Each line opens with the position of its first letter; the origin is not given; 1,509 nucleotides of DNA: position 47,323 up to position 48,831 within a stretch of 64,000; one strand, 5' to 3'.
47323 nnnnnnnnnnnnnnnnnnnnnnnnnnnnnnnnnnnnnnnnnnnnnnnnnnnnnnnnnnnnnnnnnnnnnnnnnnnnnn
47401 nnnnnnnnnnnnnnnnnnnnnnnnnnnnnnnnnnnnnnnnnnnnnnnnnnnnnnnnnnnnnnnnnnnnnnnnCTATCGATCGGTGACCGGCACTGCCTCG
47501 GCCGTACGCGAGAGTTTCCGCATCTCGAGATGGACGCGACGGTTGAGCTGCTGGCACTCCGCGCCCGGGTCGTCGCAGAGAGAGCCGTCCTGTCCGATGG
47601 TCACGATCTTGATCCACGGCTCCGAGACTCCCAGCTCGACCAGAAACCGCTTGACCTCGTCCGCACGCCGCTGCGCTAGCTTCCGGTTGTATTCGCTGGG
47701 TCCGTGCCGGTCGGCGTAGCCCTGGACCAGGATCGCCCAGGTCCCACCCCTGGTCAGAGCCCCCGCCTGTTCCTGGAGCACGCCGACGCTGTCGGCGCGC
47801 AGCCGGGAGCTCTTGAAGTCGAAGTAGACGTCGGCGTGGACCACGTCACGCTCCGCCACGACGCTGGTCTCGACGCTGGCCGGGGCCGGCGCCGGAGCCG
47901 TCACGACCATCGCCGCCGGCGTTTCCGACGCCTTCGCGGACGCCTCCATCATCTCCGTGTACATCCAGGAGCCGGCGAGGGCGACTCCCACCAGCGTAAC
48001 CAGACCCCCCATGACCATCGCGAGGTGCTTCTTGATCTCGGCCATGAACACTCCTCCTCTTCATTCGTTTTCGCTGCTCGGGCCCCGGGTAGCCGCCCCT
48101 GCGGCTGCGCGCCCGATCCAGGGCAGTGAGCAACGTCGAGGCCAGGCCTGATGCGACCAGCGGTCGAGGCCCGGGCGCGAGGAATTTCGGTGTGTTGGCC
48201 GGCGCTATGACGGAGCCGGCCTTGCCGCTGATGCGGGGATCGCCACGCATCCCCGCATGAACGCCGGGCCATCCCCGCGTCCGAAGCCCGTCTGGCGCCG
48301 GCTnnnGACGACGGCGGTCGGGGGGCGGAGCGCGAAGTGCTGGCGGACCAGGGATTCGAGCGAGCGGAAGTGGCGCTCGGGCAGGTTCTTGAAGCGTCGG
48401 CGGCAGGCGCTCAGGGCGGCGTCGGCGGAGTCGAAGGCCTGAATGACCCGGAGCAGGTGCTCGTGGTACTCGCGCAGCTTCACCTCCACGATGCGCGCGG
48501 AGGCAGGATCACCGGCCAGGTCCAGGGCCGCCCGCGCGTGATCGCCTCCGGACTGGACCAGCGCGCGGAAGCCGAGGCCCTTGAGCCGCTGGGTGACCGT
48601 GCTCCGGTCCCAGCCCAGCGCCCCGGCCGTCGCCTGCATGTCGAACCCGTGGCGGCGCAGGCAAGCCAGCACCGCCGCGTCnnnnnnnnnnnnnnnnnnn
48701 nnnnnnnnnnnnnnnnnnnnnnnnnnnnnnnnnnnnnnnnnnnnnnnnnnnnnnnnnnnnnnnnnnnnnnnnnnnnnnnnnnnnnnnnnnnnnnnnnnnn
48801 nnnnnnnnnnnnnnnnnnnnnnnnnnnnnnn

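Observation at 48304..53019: CHASE2-sigma-54 activator encoded behind an OM beta-barrel and a TPR/Sel1 lipoprotein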

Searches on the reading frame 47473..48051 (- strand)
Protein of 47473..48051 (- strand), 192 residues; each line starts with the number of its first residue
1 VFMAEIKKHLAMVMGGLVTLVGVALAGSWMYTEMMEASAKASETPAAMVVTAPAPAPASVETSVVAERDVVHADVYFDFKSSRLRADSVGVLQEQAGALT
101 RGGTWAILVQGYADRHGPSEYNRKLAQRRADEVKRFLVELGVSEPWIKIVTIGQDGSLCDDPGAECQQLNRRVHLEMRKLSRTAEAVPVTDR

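Call 3: search_protein_families(library=pfam, proteins=[window:47473-48051:-], max_evalue=0.01)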
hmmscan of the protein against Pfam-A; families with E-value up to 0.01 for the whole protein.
window:47473-48051:- (192 aa): 1 family
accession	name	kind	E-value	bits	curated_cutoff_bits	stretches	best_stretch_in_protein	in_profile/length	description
PF00691.25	OmpA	-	1.5e-15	57.8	27.2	1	76-165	1-92/98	OmpA family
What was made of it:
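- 47473..48045 (-): Proposed target gene: a 190-aa protein with an N-terminal TM anchor, a Pro/Ala linker and an OmpA/Pal-type peptidoglycan-binding domain. It is monocistronic; the next gene is convergent. PF00691, E 1.5e-15 (call 3).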

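Call 4: search_protein_families(library=ncbifam, proteins=[window:47473-48051:-], max_evalue=0.01)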
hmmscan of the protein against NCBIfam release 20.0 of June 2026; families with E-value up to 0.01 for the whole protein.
window:47473-48051:- (192 aa): 27 families (the best 25 are shown)
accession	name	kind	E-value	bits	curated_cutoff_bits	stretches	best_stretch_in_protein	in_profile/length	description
TIGR02802.1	Pal_lipo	equivalog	1.1e-19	70.4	125.35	1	75-175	2-102/104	peptidoglycan-associated lipoprotein Pal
NF053611.1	YiaD_Gzip_OmpA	equivalog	1.6e-18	67.2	175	1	71-176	100-205/206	YiaD family glycine zipper/OmpA-like lipoprotein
NF053612.1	anchor_PA1041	equivalog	4.9e-18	65.9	250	1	24-177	73-235/236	PA1041 family peptidoglycan-binding anchor lipoprotein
NF045787.1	OmpABordt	equivalog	4.2e-17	62.5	200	1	44-177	53-189/194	outer membrane protein OmpA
NF053585.1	OMP_LP_YfiB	equivalog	1.8e-14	53.9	128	1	74-174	57-157/163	outer membrane lipoprotein YfiB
NF053613.1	OMP_toxin_LptF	equivalog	2.5e-14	53.6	400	1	70-176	138-244/256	lipotoxin F family OmpA-related lipoprotein LptF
NF008071.1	PRK10808.1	equivalog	2.7e-14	53.3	277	1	46-174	209-331/358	porin OmpA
TIGR03789.1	pdsO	hypoth_equivalog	3.6e-13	49.8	152.2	1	69-177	135-243/243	sortase-associated OmpA-like protein PdsO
NF008067.1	PRK10802.1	equivalog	2.2e-11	43.9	261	1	68-155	61-149/171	peptidoglycan-associated lipoprotein Pal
NF007804.1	PRK10510.1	equivalog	1.6e-10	40.7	307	1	73-177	112-216/219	OmpA family lipoprotein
NF052230.1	T9SS_PorE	exception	5.3e-10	38.2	600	1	69-154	511-596/648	PorE family type IX secretion system protein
NF047726.1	AutTranAdhPGAsTpgA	equivalog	8.6e-10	38.2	350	1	60-174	141-265/268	trimeric autotransporter adhesin/peptidogylcan-associated protein TpgA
NF033763.1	exchanger_TraB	exception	3.5e-09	35.2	700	1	70-177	389-497/522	outer membrane exchange protein TraB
NF053607.1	CHU_0125_OmpA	equivalog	3.7e-08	32.3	620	1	63-174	521-633/639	CHU_0125 family OmpA-like outer membrane integrity protein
NF047620.1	FlgprotMotYVib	equivalog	3.7e-07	30.1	400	1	106-178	195-267/271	flagellar protein MotY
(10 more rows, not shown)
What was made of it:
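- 47473..48045 (-): Best NCBIfam matches are Pal, YiaD and YfiB, all below their cut-offs (call 4).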

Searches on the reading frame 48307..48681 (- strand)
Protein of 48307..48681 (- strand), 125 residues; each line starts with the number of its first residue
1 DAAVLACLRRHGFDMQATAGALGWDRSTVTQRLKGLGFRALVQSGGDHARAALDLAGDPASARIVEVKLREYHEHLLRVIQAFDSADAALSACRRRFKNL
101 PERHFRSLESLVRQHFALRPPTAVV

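Call 12: find_related_loci(query=A2, collection=genome_contigs, flank=10000)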
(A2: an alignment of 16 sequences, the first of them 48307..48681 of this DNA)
Query A2 (125 aa) in genome_contigs; peptide patterns used: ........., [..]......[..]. (x = any residue, [..] = any of these).
329 stretches matched a pattern; 314 encode a relative of the query (tblastn E <= 1e-3); the best 80 are kept; 79 distinct loci.
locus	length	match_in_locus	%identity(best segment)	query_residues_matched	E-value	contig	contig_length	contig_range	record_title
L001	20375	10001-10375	97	1-125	6e-78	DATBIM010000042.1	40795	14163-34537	MAG TPA_asm: Candidatus Methylomirabilota bacterium isolate SMAG_U3894 k141_1428657, whole genome shotgun sequence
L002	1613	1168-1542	90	1-125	4e-75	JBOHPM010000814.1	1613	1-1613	MAG: Candidatus Rokuibacteriota bacterium isolate SD8033_metabat2.bin.13 NODE_56064_length_1613_cov_2.453567, whole geno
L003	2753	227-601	90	1-125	3e-72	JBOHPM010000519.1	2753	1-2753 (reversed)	MAG: Candidatus Rokuibacteriota bacterium isolate SD8033_metabat2.bin.13 NODE_20689_length_2753_cov_2.771135, whole geno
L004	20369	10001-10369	83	1-123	4e-64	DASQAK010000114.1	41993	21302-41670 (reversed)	MAG TPA_asm: Candidatus Methylomirabilota bacterium isolate SMAG_U11643 k141_1590993, whole genome shotgun sequence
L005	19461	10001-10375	80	1-125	3e-62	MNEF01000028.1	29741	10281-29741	MAG: Candidatus Rokubacteria bacterium 13_1_40CM_69_27 13_1_40cm_scaffold_3019, whole genome shotgun sequence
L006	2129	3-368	81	4-125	4e-63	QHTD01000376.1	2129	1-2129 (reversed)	MAG: Candidatus Rokuibacteriota bacterium isolate AR15 14_0903_16_30cm_scaffold_39211_curated, whole genome shotgun sequ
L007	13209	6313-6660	84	1-116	6e-61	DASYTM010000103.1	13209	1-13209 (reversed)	MAG TPA_asm: Candidatus Methylomirabilota bacterium isolate SMAG_U4567 k141_837144, whole genome shotgun sequence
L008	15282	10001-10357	81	1-119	2e-60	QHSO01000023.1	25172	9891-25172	MAG: Candidatus Rokuibacteriota bacterium isolate AR29 14_0919_02_20cm_scaffold_671_curated, whole genome shotgun sequen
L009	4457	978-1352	78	1-125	2e-59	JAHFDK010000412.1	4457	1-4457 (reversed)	MAG: Candidatus Rokuibacteriota bacterium isolate nzgw243 NODE_7449_length_4458_cov_16.832603, whole genome shotgun sequ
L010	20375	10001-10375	76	1-125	2e-59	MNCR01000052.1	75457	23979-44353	MAG: Candidatus Rokubacteria bacterium 13_2_20CM_69_15_1 13_2_20cm_scaffold_421, whole genome shotgun sequence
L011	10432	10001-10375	77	1-125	8e-59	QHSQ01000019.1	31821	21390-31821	MAG: Candidatus Rokuibacteriota bacterium isolate AR27 14_0903_09_40cm_scaffold_1422_curated, whole genome shotgun seque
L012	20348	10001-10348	81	1-116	4e-59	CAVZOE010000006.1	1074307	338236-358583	MAG: uncultured Candidatus Rokubacteria bacterium isolate MFD06298.bin.2.71 genome assembly, contig: contig_29445, whole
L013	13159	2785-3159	74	1-125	2e-58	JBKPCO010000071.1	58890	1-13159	MAG: Candidatus Methylomirabilota bacterium isolate GB_EKS_MAG_00049 GB_EKS_000000281695, whole genome shotgun sequence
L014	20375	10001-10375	76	1-125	1e-58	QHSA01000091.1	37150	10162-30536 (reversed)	MAG: Candidatus Rokuibacteriota bacterium isolate AR41 14_0929_12_30cm_scaffold_1096_curated, whole genome shotgun seque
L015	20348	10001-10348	81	1-116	1e-58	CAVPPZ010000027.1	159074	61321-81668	MAG: uncultured Candidatus Rokubacteria bacterium isolate MFD10007.bin.2.20 genome assembly, contig: contig_86875, whole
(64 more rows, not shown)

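Call 28: search_solved_structures(query=A2, max_evalue=1, show_alignments=2)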
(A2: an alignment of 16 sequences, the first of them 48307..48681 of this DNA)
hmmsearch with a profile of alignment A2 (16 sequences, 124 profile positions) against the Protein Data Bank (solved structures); distinct sequences matched with E-value up to 1: 5.
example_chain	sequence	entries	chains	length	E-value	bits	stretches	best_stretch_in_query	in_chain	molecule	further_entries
1ntc_A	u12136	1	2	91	0.1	16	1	6-38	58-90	PROTEIN (NITROGEN REGULATION PROTEIN (NTRC))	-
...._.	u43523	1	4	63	0.11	15.9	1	6-39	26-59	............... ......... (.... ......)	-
4fth_A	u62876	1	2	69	0.12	15.7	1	6-39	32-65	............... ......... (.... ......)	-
9esh_b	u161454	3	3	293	0.36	14.2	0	60-97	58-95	Pre-mRNA-splicing factor cwf21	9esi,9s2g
7suk_SA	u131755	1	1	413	0.72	13.3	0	45-116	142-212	Nucleolar protein 56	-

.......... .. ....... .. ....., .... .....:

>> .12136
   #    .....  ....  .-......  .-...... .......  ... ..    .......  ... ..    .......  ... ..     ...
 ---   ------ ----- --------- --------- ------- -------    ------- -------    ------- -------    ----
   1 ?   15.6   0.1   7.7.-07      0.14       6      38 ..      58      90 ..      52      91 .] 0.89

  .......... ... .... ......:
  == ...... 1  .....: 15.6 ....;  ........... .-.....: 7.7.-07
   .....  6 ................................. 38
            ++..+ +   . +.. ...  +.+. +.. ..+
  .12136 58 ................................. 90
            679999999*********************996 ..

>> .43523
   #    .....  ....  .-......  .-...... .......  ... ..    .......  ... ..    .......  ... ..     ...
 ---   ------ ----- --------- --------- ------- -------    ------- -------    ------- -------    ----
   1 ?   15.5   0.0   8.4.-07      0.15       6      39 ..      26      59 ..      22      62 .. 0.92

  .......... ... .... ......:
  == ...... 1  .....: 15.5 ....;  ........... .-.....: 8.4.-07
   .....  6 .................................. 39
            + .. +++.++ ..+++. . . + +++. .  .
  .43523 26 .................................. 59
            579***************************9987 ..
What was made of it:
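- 48553..48669 (-): Fis/NtrC-type helix-turn-helix (aa 797-835). The recognition region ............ is invariant or nearly invariant at every position. Profile match to the NtrC and NtrC4 DNA-binding domains (call 28).
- On Sigma-54 enhancer-binding protein (bEBP): Profile match to the NtrC and NtrC4 DNA-binding domains, E about 0.1 (call 28).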

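Call 62: predict_structure(alignment_id=A2)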
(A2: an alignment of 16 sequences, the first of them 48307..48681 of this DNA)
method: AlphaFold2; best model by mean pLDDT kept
length: 125 residues; sequences in the alignment: 16
mean_pLDDT: 91.8   pTM: 0.81
mean pLDDT of the five models: 91.8, 90.3, 90.0, 89.9, 89.7
residues with pLDDT >= 90: 107; 70-90: 12; 50-70: 4; < 50: 2
segments of 3 or more residues with pLDDT < 50: none
pLDDT, mean of each block of 10 residues (from residue 1): 95 97 95 95 95 96 95 93 92 89 93 87 52
secondary structure, 60 per line:
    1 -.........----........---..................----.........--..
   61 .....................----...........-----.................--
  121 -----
elements in order: H2-10 H15-22 H26-43 H48-56 H59-81 H86-96 H102-118
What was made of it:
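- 48307..48552 (-): Family-specific four-helix C-terminal tail (aa 836-917) with the motif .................. Confident model, pLDDT 91.8 and pTM 0.81 (call 62).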

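Call 65: fold_search(model_id=the predicted structure, library=pdb)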
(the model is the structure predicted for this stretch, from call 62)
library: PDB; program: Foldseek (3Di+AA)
matches with E <= 10: 30; with E <= 0.001: 0
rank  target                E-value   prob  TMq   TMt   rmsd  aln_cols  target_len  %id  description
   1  7ol9_B                2.4e+00  0.20  0.26  0.17  10.3        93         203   15  Crystal structure of C-terminally truncated Bacillus subtilis nucleoid occlusion protein (Noc) complexed to the Noc-bi (released 2022-03-09)
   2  3onq_C                3.6e+00  0.30  0.29  0.16   8.8        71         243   24  Crystal Structure of Regulator of Polyketide Synthase Expression BAD_0249 from Bifidobacterium adolescentis (released 2010-09-08)
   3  8j9i_G1               4.4e+00  0.10  0.24  0.10   8.2        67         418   25  Cryo-EM structure of Euglena gracilis complex I, turnover state (released 2024-02-28)
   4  8hm3_B                4.9e+00  0.04  0.21  0.08  13.7       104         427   18  Complex of PPIase-BfUbb (released 2023-11-29)
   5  4fth_B                5.1e+00  0.60  0.19  0.38   0.6        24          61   33  Crystal Structure of NtrC4 DNA-binding domain bound to double-stranded DNA (released 2012-08-29)
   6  3onq_A                5.4e+00  0.20  0.27  0.14  10.1        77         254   19  Crystal Structure of Regulator of Polyketide Synthase Expression BAD_0249 from Bifidobacterium adolescentis (released 2010-09-08)
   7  2i53                  5.4e+00  0.02  0.16  0.10  11.6       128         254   12  Crystal structure of Cyclin K (released 2007-01-02)
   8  5nbg_B                5.7e+00  0.08  0.26  0.29  12.2       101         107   16  Structure of the cytoplasmic domain I of OutF in the D. dadantii type II secretion system (released 2018-03-21)
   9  4imy_F                5.7e+00  0.02  0.16  0.10  11.7       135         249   10  The AFF4 scaffold binds human P-TEFb adjacent to HIV Tat (released 2013-03-13)
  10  4imy_D                5.7e+00  0.02  0.16  0.10  11.7       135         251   10  The AFF4 scaffold binds human P-TEFb adjacent to HIV Tat (released 2013-03-13)
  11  3onq_B                6.3e+00  0.20  0.29  0.16   7.5        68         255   24  Crystal Structure of Regulator of Polyketide Synthase Expression BAD_0249 from Bifidobacterium adolescentis (released 2010-09-08)
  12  4hrt_H                6.3e+00  0.04  0.25  0.21  12.8       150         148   15  Scapharca tetrameric hemoglobin, unliganded (released 2012-12-12)
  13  4nst_B                6.7e+00  0.02  0.17  0.11  11.6       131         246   12  Crystal structure of human Cdk12/Cyclin K in complex with ADP-aluminum fluoride (released 2014-03-26)
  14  4imy_B                6.7e+00  0.02  0.16  0.10  11.7       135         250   10  The AFF4 scaffold binds human P-TEFb adjacent to HIV Tat (released 2013-03-13)
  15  3onq_D                7.4e+00  0.18  0.29  0.16   7.5        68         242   24  Crystal Structure of Regulator of Polyketide Synthase Expression BAD_0249 from Bifidobacterium adolescentis (released 2010-09-08)
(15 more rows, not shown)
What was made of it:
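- On Sigma-54 enhancer-binding protein (bEBP): The HTH superposes on NtrC4 with rmsd 0.6-0.8 over 24-27 residues (call 65).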
